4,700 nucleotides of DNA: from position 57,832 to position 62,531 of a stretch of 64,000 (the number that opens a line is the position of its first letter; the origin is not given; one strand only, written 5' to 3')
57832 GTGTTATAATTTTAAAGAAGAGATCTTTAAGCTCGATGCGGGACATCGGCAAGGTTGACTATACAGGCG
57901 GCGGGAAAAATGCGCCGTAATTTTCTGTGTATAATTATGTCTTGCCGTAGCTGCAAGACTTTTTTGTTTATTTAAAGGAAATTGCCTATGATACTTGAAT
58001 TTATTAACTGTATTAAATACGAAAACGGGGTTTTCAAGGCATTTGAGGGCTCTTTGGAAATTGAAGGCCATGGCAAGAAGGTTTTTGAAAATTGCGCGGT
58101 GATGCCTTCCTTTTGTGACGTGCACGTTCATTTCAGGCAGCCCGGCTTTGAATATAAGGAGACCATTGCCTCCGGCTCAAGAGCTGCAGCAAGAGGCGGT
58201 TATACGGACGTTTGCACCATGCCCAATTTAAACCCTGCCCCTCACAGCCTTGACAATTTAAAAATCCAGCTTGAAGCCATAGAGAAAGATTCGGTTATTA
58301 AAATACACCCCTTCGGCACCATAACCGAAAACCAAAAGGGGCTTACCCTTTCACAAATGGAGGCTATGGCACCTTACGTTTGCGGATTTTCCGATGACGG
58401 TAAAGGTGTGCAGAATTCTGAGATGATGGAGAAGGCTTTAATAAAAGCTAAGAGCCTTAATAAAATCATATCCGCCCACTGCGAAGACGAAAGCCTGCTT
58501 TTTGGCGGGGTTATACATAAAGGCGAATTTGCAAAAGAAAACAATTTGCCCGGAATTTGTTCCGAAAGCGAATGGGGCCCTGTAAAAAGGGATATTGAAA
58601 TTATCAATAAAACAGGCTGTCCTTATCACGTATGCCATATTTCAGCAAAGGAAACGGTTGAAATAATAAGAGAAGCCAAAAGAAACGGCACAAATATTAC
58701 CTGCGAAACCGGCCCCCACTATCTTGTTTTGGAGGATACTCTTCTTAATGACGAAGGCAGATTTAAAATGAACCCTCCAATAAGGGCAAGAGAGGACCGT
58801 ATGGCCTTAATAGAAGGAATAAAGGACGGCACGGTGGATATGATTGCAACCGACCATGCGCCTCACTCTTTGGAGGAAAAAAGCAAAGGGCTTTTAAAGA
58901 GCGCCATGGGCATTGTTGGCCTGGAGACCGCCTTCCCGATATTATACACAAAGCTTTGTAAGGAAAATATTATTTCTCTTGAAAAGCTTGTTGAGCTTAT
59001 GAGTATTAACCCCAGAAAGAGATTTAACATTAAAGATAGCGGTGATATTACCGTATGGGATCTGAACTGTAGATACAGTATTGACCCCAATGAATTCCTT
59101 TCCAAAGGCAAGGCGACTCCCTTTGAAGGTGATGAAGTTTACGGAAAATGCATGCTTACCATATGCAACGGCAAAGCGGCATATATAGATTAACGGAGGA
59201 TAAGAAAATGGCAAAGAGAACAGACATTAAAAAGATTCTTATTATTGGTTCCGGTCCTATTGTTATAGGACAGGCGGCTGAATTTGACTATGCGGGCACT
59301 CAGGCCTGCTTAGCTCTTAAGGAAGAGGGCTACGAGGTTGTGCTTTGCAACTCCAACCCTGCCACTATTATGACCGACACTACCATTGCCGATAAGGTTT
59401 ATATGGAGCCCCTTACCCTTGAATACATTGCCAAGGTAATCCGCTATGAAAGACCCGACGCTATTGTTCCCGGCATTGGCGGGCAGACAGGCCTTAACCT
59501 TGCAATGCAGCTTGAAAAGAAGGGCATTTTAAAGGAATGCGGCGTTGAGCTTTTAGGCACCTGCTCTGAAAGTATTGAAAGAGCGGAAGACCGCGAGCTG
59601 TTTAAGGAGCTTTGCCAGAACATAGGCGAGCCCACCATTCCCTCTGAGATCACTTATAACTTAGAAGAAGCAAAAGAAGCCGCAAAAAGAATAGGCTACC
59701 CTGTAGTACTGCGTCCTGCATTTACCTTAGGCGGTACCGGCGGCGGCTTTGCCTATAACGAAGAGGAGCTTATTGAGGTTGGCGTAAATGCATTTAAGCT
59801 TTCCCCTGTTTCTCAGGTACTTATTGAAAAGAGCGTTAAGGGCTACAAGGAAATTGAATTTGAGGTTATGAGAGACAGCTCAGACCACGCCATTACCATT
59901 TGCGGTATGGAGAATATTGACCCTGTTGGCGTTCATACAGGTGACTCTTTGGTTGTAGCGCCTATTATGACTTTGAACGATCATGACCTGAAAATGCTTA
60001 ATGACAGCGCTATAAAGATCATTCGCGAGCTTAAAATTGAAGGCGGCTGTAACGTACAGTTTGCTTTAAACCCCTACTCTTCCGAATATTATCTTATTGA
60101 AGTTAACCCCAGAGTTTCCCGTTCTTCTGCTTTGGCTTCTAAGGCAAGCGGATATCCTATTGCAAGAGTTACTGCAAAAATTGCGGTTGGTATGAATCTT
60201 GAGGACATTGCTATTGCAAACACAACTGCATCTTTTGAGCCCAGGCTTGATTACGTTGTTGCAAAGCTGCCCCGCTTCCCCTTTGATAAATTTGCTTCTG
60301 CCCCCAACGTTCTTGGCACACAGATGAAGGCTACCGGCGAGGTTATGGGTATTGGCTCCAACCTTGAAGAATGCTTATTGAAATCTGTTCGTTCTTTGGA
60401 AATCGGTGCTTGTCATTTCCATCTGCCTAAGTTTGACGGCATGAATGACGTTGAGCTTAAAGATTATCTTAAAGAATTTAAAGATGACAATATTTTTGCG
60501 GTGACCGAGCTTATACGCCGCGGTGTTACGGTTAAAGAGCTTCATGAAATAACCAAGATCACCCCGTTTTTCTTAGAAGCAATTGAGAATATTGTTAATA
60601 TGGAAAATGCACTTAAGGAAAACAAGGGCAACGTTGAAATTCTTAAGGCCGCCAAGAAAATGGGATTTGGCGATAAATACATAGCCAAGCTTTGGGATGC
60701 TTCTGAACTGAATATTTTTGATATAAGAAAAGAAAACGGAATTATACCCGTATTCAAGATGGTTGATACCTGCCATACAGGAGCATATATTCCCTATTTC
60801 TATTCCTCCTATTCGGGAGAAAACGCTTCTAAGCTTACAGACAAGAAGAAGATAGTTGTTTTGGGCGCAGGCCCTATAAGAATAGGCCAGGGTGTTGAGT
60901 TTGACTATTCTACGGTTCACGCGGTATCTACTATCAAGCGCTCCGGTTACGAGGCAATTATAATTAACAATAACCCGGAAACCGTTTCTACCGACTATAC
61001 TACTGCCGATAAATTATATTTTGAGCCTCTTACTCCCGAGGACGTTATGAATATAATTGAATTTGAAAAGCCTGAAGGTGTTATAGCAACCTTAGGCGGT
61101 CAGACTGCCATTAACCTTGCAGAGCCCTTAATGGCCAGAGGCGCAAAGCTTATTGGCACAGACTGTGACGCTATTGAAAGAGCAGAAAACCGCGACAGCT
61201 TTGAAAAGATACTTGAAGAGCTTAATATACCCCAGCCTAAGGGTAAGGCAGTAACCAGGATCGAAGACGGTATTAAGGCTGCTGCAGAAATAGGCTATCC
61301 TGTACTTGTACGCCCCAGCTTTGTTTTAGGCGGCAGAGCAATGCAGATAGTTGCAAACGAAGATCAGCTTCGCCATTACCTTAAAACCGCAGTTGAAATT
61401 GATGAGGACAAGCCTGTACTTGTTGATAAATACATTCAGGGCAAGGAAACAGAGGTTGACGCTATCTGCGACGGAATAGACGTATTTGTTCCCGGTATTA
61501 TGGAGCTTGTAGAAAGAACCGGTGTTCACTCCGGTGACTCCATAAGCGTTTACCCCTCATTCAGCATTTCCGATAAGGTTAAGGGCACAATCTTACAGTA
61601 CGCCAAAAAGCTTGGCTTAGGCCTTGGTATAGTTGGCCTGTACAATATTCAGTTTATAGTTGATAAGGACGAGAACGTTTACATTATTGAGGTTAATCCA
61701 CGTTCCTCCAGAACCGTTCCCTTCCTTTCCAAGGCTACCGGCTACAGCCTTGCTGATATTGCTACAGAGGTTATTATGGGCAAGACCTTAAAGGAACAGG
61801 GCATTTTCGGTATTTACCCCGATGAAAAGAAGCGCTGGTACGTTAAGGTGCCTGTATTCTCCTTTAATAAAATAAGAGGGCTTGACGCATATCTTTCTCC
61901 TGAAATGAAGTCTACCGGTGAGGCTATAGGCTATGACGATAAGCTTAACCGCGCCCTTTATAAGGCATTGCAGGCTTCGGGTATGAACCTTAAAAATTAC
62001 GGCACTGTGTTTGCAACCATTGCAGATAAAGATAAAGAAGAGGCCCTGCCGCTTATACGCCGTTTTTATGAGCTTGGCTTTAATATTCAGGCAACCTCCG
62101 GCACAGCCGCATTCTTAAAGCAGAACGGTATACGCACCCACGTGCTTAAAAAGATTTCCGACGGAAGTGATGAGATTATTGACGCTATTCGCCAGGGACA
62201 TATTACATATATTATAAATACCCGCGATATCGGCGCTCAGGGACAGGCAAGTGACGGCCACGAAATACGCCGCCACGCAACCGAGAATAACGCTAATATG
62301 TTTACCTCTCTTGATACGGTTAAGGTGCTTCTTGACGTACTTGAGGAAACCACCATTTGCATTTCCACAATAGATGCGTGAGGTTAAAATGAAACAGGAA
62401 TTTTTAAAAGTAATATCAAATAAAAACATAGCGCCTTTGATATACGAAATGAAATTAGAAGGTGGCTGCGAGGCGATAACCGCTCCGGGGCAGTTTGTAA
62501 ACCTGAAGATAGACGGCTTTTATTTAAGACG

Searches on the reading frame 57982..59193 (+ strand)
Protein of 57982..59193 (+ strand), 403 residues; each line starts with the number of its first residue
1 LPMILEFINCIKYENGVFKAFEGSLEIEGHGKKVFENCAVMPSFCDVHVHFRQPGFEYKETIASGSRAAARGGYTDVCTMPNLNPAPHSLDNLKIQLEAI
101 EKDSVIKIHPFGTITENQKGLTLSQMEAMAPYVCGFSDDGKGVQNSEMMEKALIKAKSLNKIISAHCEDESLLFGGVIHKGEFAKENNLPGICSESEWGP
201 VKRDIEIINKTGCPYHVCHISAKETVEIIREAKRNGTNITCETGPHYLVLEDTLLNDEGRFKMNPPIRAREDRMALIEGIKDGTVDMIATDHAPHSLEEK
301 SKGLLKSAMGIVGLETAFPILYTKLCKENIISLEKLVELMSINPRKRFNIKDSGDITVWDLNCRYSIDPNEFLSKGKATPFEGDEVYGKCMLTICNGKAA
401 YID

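Call 80: search_protein_families(library=pfam, proteins=[window:57982-59193:+], max_evalue=0.00001)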
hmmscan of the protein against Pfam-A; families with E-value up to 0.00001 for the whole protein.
window:57982-59193:+ (403 aa): 2 families
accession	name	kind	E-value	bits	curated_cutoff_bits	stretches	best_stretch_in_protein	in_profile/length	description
PF01979.26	Amidohydro_1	-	1.8e-22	80.5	25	1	40-399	2-344/345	Amidohydrolase family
PF12890.13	DHOase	-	7.3e-15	55.7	21.2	1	41-224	5-141/142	Dihydro-orotase-like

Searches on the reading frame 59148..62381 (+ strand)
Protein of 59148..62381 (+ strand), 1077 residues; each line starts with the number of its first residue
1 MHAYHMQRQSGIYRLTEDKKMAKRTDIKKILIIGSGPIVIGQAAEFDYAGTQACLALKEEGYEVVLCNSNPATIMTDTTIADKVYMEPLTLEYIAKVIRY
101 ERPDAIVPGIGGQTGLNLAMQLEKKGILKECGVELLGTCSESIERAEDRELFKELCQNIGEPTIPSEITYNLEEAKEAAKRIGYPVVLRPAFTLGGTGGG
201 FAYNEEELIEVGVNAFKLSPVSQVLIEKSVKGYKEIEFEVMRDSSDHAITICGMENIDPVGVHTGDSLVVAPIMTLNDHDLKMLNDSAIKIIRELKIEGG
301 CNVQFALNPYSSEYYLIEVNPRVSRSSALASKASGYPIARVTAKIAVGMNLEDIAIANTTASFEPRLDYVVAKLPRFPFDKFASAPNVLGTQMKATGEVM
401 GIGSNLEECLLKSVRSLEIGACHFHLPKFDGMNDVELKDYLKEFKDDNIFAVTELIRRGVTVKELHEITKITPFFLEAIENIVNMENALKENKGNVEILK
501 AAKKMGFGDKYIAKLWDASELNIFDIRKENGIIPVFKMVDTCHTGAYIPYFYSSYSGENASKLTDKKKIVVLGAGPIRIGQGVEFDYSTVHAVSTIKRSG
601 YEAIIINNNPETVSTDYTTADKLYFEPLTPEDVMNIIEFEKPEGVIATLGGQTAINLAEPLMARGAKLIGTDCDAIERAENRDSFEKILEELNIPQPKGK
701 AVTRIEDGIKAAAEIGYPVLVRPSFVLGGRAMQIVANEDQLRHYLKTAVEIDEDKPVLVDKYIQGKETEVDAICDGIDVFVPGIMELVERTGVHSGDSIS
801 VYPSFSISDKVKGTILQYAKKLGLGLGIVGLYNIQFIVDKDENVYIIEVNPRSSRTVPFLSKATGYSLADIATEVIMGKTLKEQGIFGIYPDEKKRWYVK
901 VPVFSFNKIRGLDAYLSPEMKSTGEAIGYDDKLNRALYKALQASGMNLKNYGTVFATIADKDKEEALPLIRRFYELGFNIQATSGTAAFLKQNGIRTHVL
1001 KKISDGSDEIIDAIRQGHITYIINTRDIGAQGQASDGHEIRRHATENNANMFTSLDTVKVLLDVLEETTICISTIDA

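Call 80: search_protein_families(library=pfam, proteins=[window:59148-62381:+], max_evalue=0.00001)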
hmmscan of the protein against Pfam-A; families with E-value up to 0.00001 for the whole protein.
window:59148-62381:+ (1077 aa): 10 families
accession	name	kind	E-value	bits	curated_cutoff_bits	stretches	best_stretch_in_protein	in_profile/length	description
PF02786.22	CPSase_L_D2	-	1.2e-112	375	19.8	2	148-353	1-210/211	Carbamoyl-phosphate synthase L chain, ATP binding domain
PF25596.1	CPSase_L_D1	-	3.1e-97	321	27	2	27-144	2-117/118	Carbamoyl phosphate synthase preATP-grasp domain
PF02787.25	CPSase_L_D3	-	1.5e-25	89.5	26.6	1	440-516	2-80/80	Carbamoyl-phosphate synthetase large chain, oligomerisation domain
PF07478.18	Dala_Dala_lig_C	-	7.4e-20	71.8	24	1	710-868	30-195/204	D-ala D-ala ligase C-terminus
PF02142.27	MGS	-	2.4e-18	66.5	24.1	1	966-1053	2-94/94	MGS-like domain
PF02222.28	ATP-grasp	-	9.2e-15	55.2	27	1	688-853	2-163/179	ATP-grasp domain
PF02655.19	ATP-grasp_3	-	6.9e-13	49.4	23.2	1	685-852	7-156/160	ATP-grasp domain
PF15632.11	ATPgrasp_Ter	-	2.1e-12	47.4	29.1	1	755-879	3-111/131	ATP-grasp in the biosynthetic pathway with Ter operon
PF01071.24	GARS_A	-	1.1e-07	32.3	27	0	687-780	8-106/194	Phosphoribosylglycinamide synthetase, ATP-grasp (A) domain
PF13549.11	ATP-grasp_5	-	9.5e-07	28.8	27.6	0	153-189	16-52/221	ATP-grasp domain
